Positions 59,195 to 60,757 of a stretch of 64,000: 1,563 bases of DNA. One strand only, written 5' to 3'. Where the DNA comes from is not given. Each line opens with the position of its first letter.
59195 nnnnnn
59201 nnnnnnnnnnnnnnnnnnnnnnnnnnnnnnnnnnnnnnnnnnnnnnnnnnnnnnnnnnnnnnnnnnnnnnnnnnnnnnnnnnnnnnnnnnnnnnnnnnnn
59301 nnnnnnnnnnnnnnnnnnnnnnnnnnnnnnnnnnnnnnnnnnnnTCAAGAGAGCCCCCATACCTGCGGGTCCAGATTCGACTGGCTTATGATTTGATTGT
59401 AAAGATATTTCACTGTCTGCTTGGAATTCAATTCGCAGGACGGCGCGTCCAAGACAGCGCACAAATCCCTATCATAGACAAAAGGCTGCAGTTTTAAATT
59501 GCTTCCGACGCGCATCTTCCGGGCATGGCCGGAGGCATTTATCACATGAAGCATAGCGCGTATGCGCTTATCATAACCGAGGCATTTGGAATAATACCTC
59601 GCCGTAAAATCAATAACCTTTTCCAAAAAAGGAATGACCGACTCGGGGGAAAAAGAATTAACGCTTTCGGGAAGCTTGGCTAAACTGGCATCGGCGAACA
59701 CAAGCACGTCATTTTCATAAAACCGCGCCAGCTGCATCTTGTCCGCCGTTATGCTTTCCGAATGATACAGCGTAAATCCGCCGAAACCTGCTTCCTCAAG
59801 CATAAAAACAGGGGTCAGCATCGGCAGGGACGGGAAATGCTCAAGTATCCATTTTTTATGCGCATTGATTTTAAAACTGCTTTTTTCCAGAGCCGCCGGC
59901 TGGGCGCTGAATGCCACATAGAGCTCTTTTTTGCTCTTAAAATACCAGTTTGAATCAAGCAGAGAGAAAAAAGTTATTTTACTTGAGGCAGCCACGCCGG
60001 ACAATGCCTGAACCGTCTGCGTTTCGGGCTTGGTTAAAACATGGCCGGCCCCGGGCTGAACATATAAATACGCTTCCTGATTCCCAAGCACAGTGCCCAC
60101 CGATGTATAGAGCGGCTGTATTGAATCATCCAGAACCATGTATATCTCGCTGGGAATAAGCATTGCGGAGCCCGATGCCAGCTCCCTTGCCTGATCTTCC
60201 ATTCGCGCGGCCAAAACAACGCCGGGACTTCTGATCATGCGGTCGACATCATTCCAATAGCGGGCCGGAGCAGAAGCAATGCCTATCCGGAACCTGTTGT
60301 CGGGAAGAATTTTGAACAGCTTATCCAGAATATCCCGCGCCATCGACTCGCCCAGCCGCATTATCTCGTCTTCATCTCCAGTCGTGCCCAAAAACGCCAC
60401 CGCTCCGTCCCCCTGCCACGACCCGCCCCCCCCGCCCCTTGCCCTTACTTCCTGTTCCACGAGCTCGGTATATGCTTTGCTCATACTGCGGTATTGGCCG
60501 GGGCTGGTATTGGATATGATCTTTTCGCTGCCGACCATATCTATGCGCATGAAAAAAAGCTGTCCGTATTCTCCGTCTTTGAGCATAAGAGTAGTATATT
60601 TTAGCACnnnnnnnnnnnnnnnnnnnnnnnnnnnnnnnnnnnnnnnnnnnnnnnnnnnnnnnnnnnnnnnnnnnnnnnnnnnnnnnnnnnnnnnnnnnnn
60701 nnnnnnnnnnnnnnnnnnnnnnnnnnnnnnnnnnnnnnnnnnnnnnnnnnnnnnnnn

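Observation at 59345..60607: Orphan 420-aa protein: class III nucleotidyl-cyclase-like N-domain fused to an unknown C-domain, inserted directly upstream of rpsF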

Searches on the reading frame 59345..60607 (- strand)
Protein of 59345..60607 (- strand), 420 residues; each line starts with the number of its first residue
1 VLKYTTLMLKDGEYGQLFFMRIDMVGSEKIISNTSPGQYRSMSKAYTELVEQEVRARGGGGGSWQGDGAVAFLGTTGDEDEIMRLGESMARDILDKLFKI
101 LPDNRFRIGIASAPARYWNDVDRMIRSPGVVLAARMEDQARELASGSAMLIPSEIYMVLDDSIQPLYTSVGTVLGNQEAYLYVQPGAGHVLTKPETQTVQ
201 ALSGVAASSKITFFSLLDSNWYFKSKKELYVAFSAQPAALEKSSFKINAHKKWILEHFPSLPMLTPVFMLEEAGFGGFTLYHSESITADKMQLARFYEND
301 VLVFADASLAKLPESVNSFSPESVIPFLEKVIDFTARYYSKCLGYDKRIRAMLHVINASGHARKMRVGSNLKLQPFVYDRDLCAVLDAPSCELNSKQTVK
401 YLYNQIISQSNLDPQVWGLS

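Call 3: search_protein_families(library=pfam, proteins=[window:59345-60607:-], max_evalue=10)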
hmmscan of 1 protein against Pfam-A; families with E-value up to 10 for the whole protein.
window:59345-60607:- (420 aa): 1 family
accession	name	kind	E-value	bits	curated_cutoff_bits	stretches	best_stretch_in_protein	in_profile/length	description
PF12197.13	lci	-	0.11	12.7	20.3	1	214-233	16-40/44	LCI fold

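Call 4: search_protein_families(library=padloc, proteins=[window:59345-60607:-], max_evalue=10)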
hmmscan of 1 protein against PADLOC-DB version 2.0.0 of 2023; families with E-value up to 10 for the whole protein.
window:59345-60607:- (420 aa): 1 family
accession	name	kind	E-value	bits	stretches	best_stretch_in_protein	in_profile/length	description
PDLC02367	PycC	-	0.019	12.4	1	19-72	46-99/226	-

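Call 5: search_protein_families(library=ncbifam, proteins=[window:59345-60607:-], max_evalue=10)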
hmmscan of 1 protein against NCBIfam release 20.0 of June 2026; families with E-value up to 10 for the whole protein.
window:59345-60607:- (420 aa): 0 families

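Call 6: search_solved_structures(query=window:59345-60607:-, max_evalue=10, show_alignments=2)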
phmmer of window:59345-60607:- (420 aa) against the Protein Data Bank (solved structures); distinct sequences matched with E-value up to 10: 1.
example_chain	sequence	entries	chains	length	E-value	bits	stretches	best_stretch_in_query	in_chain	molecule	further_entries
3vb0_A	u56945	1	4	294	0.2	13.8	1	249-314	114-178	Glyoxalase/bleomycin resistance protein/dioxygenase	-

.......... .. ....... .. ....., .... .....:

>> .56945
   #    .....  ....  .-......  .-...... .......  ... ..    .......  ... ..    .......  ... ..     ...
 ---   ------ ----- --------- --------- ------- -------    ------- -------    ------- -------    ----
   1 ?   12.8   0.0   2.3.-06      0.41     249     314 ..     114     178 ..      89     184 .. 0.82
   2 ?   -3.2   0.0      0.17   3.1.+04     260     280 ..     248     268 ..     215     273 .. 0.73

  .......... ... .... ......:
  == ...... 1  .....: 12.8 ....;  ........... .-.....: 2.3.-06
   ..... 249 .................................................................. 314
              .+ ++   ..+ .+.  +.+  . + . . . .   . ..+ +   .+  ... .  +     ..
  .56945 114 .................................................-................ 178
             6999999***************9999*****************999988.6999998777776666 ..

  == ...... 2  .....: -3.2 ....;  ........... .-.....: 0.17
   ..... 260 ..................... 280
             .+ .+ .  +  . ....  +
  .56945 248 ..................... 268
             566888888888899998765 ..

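Call 7: find_homologous_proteins(query=window:59345-60607:-, max_evalue=0.001)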
Query window:59345-60607:- (420 aa): 8 proteins with E <= 0.001 among 8000 candidates.
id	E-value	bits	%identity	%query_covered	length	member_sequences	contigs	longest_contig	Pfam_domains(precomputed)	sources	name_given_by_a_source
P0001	3.3e-273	924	100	98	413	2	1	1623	-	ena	-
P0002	3.4e-141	489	56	98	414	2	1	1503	-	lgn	-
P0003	1.5e-117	411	49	97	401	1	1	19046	-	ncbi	ncbi:MAG: hypothetical protein ABIG11_07485 [bacterium]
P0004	1.6e-115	404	47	96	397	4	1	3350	-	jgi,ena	-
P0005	6.4e-115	402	46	96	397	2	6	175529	-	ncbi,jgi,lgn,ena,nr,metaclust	ncbi:MAG: hypothetical protein A2270_00540 [Elusimicrobia bacterium RIFOXYA12_FULL_51_18]|nr:MAG: hy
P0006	1.8e-106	375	46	96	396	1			-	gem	-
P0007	5.5e-68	248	37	99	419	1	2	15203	-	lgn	-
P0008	4.7e-67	245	35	98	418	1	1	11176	-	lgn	-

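Call 11: find_encoding_contigs(protein=P0005, flank=8000, max_places=4)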
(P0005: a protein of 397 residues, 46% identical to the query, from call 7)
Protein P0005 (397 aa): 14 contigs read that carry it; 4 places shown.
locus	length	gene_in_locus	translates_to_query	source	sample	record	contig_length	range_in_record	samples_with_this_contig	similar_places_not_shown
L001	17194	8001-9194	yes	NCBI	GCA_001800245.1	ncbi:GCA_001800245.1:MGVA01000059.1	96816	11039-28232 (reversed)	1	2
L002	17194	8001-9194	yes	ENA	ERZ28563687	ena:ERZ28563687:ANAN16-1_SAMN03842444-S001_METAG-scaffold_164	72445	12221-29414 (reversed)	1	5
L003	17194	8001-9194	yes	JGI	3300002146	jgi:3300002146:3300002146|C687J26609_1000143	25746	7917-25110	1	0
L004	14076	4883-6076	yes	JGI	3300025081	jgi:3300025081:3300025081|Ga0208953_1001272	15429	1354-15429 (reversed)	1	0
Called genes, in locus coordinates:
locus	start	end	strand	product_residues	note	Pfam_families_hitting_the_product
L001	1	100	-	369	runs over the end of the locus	PF19577:DcaP (weak)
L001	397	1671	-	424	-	PF13428:TPR_14 (faint), PF14559:TPR_19 (faint), PF12895:ANAPC3 (faint), PF23914:TPR_CcmH_CycH (faint), PF13431:TPR_17 (faint), PF00515:TPR_1 (faint), PF07719:TPR_2 (faint), PF13371:TPR_9 (weak), +4 more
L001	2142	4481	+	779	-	-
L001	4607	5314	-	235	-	PF01182:Glucosamine_iso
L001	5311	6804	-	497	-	PF00479:G6PD_N, PF02781:G6PD_C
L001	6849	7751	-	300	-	PF01488:Shikimate_DH, PF02826:2-Hacid_dh_C, PF03446:NAD_binding_2, PF03807:F420_oxidored, PF00393:6PGD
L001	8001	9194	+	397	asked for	-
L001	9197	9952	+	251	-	PF01975:SurE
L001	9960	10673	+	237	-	-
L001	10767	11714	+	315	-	-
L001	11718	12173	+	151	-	-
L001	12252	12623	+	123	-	PF02629:CoA_binding, PF13380:CoA_binding_2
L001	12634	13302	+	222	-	PF01135:PCMT, PF13847:Methyltransf_31 (weak), PF08241:Methyltransf_11 (faint), PF13649:Methyltransf_25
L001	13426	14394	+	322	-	PF00005:ABC_tran, PF13304:AAA_21 (faint), PF13732:DrrA1-3_C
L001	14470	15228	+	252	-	PF01061:ABC2_membrane, PF12698:ABC2_membrane_3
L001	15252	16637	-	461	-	PF01946:Thi4 (faint), PF00890:FAD_binding_2 (weak), PF01266:DAO (faint), PF12831:FAD_oxidored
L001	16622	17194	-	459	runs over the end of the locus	PF13552:DUF4127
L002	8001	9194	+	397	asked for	-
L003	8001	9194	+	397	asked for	-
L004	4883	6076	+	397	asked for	-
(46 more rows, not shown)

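Call 12: find_encoding_contigs(protein=P0003, flank=8000, max_places=3)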
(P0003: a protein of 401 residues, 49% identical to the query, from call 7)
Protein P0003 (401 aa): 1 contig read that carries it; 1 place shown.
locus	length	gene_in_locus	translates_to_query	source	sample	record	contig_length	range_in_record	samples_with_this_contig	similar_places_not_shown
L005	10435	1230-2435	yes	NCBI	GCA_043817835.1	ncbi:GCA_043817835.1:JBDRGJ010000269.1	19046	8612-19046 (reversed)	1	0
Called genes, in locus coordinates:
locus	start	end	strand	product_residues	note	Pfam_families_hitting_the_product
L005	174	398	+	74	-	PF01106:NifU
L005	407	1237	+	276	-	PF02811:PHP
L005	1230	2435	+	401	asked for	-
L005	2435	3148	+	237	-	PF03009:GDPD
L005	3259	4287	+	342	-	PF02445:NadA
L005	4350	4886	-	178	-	PF00583:Acetyltransf_1 (weak)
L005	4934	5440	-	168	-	-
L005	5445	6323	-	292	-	PF00763:THF_DHG_CYH, PF02882:THF_DHG_CYH_C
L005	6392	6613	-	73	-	-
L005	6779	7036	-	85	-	PF12728:HTH_17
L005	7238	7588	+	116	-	PF01250:Ribosomal_S6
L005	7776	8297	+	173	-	PF00436:SSB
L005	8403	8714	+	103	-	PF01084:Ribosomal_S18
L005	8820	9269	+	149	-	PF01281:Ribosomal_L9_N, PF03948:Ribosomal_L9_C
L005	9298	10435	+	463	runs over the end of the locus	PF00772:DnaB, PF03796:DnaB_C, PF13481:AAA_25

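Call 13: find_encoding_contigs(protein=P0007, flank=8000, max_places=3)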
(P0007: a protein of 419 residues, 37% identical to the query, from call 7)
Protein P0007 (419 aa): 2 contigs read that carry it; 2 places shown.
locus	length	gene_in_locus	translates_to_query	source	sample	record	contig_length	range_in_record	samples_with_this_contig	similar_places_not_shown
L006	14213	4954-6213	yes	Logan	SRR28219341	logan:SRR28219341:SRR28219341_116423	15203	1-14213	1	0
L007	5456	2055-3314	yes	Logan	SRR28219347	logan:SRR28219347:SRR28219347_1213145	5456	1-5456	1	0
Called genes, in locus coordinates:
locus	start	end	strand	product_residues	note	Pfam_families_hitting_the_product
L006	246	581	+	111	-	PF01396:Zn_ribbon_Top1 (weak)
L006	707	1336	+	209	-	PF01420:Methylase_S (weak)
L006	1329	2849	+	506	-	PF12161:HsdM_N, PF02384:N6_Mtase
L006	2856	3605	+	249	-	PF02661:Fic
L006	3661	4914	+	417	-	PF01420:Methylase_S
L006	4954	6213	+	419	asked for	-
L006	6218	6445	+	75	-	PF09954:DUF2188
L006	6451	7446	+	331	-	PF01734:Patatin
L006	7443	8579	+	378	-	PF18144:SMODS, PF21654:DncV-like_NTFase (weak)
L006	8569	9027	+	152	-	PF26395:E2-CBASS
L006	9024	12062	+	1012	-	PF04313:HSDR_N, PF04851:ResIII, PF18766:SWI2_SNF2, PF22679:T1R_D3-like, PF11867:T1RH-like_C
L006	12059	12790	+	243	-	PF01863:YgjP-like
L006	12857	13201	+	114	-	-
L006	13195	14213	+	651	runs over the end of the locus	-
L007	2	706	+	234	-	?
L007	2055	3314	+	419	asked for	-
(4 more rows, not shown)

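Call 14: find_encoding_contigs(protein=P0008, flank=8000, max_places=3)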
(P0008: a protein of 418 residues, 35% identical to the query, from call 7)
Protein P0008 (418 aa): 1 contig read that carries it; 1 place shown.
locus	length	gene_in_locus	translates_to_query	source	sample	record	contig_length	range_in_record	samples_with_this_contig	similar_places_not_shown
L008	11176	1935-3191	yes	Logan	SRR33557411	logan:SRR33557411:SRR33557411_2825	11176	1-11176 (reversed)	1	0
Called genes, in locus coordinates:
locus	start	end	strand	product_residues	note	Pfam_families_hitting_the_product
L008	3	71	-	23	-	?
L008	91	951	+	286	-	PF00476:DNA_pol_A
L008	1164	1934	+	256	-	PF08378:NERD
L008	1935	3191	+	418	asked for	-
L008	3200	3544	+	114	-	-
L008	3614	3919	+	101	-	PF11171:DUF2958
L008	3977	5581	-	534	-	-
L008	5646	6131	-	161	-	-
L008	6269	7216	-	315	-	-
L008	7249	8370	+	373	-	-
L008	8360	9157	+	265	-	-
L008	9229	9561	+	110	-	-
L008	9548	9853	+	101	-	-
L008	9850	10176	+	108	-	-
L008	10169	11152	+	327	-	PF00589:Phage_integrase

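Call 15: find_encoding_contigs(protein=P0004, flank=8000, max_places=3)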
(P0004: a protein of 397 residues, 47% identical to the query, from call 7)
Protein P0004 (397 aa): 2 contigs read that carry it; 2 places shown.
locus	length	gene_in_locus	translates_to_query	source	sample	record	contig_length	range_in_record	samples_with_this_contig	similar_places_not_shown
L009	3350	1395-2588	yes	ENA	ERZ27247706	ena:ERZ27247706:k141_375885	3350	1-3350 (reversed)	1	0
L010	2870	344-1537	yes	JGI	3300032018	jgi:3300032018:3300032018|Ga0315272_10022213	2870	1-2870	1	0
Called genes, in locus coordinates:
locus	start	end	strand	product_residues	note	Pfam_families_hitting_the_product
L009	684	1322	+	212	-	-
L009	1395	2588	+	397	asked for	-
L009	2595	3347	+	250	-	PF01975:SurE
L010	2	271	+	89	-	?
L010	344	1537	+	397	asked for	-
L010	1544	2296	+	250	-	PF01975:SurE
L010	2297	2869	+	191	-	?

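Call 17: predict_structure(alignment_id=A1)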
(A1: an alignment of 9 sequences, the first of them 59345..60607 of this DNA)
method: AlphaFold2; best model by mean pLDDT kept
length: 420 residues; sequences in the alignment: 9
mean_pLDDT: 77.9   pTM: 0.53
mean pLDDT of the five models: 77.9, 76.7, 74.1, 74.0, 74.0
residues with pLDDT >= 90: 82; 70-90: 236; 50-70: 78; < 50: 24
segments of 3 or more residues with pLDDT < 50: 1-5, 194-209
pLDDT, mean of each block of 10 residues (from residue 1): 51 81 76 62 81 82 59 81 91 90 88 76 67 84 88 87 87 72 85 40 31 63 82 81 61 91 90 74 89 87 87 75 90 93 85 85 70 71 83 88 88 83
secondary structure, 60 per line:
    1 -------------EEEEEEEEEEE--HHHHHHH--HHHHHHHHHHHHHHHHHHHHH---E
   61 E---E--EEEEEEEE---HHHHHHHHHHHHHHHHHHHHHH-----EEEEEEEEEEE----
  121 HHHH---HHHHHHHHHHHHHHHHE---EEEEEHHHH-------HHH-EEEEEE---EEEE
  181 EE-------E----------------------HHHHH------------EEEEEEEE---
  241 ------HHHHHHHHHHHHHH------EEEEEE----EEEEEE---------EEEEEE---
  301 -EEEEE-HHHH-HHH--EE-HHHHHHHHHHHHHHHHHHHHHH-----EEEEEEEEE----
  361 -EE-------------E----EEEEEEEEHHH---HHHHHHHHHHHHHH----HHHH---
elements in order: E14-24 H27-33 H36-56 E68-75 H79-100 E106-116 H121-124 H128-143 E148-152 H153-156 E168-173 E177-182 H213-217 E230-237 H247-260 E267-272 E277-282 E292-297 E302-306 H308-311 H321-342 E348-356 E382-389 H396-409 H414-417

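Call 22: fold_search(model_id=the predicted structure, library=pdb)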
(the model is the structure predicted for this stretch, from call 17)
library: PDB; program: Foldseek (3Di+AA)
matches with E <= 10: 1216; with E <= 0.001: 164
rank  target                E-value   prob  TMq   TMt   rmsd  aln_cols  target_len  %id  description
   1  1wc1_C                1.0e-08  1.00  0.33  0.67   4.9       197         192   16  Soluble adenylyl cyclase CyaC from S. platensis in complex with Rp- ATPalphaS (released 2004-12-20)
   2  4usu                  1.0e-08  1.00  0.27  0.25  19.9       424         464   11  Crystal structure of human soluble Adenylyl Cyclase in complex with alpha,beta-methyleneadenosine-5'-triphosphate (released 2014-07-30)
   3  1ybt_B                1.1e-08  1.00  0.31  0.69   6.0       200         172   20  MYCOBACTERIUM TUBERCULOSIS ADENYLYL CYCLASE, RV1900C CHD (released 2005-02-15)
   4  1wc1_A                1.6e-08  1.00  0.32  0.64   5.4       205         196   15  Soluble adenylyl cyclase CyaC from S. platensis in complex with Rp- ATPalphaS (released 2004-12-20)
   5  1ybu_A                2.4e-08  1.00  0.30  0.70   4.7       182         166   20  Mycobacterium tuberculosis adenylyl cyclase Rv1900c CHD, in complex with a substrate analog. (released 2005-02-15)
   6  3et6_B                2.9e-08  1.00  0.33  0.71   3.5       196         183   16  The crystal structure of the catalytic domain of a eukaryotic guanylate cyclase (released 2008-10-14)
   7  1wc1_B                2.9e-08  1.00  0.31  0.64   5.3       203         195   15  Soluble adenylyl cyclase CyaC from S. platensis in complex with Rp- ATPalphaS (released 2004-12-20)
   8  8co7                  3.3e-08  1.00  0.30  0.28  19.2       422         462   10  Crystal structure of human soluble adenylyl cyclase (sAC) in complex with inhibitor TDI-09066 (released 2024-01-03)
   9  2bw7_B                3.9e-08  1.00  0.32  0.64   4.9       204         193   15  A novel mechanism for adenylyl cyclase inhibition from the crystal structure of its complex with catechol estrogen (released 2005-07-20)
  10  5d0r                  3.9e-08  1.00  0.27  0.25  19.4       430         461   10  Crystal structure of human soluble Adenylyl Cyclase with the inhibitor bithionol (released 2016-03-16)
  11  4cm0                  4.4e-08  1.00  0.28  0.26  19.9       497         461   11  Crystal structure of human soluble Adenylyl Cyclase with alpha,beta- methyleneadenosine-5'-triphosphate soaked with bica (released 2014-03-05)
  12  3r5g_B                4.7e-08  1.00  0.34  0.68   4.1       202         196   16  Crystal structure of the adenylyl cyclase CyaB from P. aeruginosa (released 2012-01-11)
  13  1wc3_B                6.4e-08  1.00  0.32  0.65   5.0       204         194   15  Soluble adenylyl cyclase CyaC from S. platensis in complex with alpha, beta-methylene-ATP and Strontium (released 2004-12-20)
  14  3r5g_A                7.2e-08  1.00  0.33  0.67   4.2       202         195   17  Crystal structure of the adenylyl cyclase CyaB from P. aeruginosa (released 2012-01-11)
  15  1wc6_A                7.6e-08  1.00  0.33  0.66   4.4       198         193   16  Soluble adenylyl cyclase CyaC from S. platensis in complex with Rp- ATPalphaS in presence of bicarbonate (released 2004-12-20)
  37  7r65_A                5.3e-07  1.00  0.33  0.59   3.6       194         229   15  Crystal structure of a bacterial cyclic UMP synthase from Burkholderia cepacia LK29 (released 2021-10-13)
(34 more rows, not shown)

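Call 23: search_protein_representatives(protein=window:59345-60607:-)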
Query: 420 residues. Proteins with E-value up to 0.001 (for the whole library): 15; up to 1e-10: 14; up to 1e-30: 10. The best 15 are listed.
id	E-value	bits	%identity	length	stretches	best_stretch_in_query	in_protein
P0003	4.6e-118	411.1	50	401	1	8-413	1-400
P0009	1.6e-91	323.7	42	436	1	9-418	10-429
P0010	4.9e-79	282.6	36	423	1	6-418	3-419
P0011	4.9e-68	246.4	37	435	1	10-419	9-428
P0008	1.5e-67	244.8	37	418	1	8-420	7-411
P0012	1.1e-57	212.4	37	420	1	9-416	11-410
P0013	1.7e-53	198.5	46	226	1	208-419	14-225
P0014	4.9e-53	197.0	33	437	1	10-418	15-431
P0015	2.9e-44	168.1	32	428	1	10-417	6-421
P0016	1.1e-32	130.0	34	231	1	173-407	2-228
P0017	8.1e-21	90.9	35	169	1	256-418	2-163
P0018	1.9e-18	83.1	29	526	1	231-419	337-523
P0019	8.4e-14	67.8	30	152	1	268-417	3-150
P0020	7.3e-13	64.7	25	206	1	242-419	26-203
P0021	1.2e-05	41.0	25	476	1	196-418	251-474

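Call 25: search_protein_families(library=pfam, proteins=[P0018, P0021, P0020, P0009, P0010, P0012, P0014, P0015], max_evalue=0.1)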
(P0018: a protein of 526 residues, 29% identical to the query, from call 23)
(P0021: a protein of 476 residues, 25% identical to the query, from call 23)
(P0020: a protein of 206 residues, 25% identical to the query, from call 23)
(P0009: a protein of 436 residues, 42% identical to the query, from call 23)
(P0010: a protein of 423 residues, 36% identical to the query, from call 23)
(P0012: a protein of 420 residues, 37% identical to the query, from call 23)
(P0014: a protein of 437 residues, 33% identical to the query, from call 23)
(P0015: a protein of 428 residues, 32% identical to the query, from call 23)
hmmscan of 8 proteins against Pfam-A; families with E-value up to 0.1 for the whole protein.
P0018 (526 aa): 1 family
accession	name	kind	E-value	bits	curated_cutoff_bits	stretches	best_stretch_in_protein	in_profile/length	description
PF13638.12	PIN_4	-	7e-16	59.2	21.9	1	141-285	1-130/132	PIN domain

P0021 (476 aa): 1 family
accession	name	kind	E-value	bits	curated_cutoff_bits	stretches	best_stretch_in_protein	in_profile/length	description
PF13271.11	DUF4062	-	1.1e-15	58.1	24.7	1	96-178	1-82/82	Domain of unknown function (DUF4062)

P0020 (206 aa): 0 families

P0009 (436 aa): 0 families

P0010 (423 aa): 0 families

P0012 (420 aa): 1 family
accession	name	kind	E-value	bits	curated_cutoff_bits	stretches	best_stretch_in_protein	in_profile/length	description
PF21395.2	Arc_capsid_dom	-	0.073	13.6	27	0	329-360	8-39/62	Activity-regulated cytoskeleton-associated protein, capsid domain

P0014 (437 aa): 0 families

P0015 (428 aa): 0 families
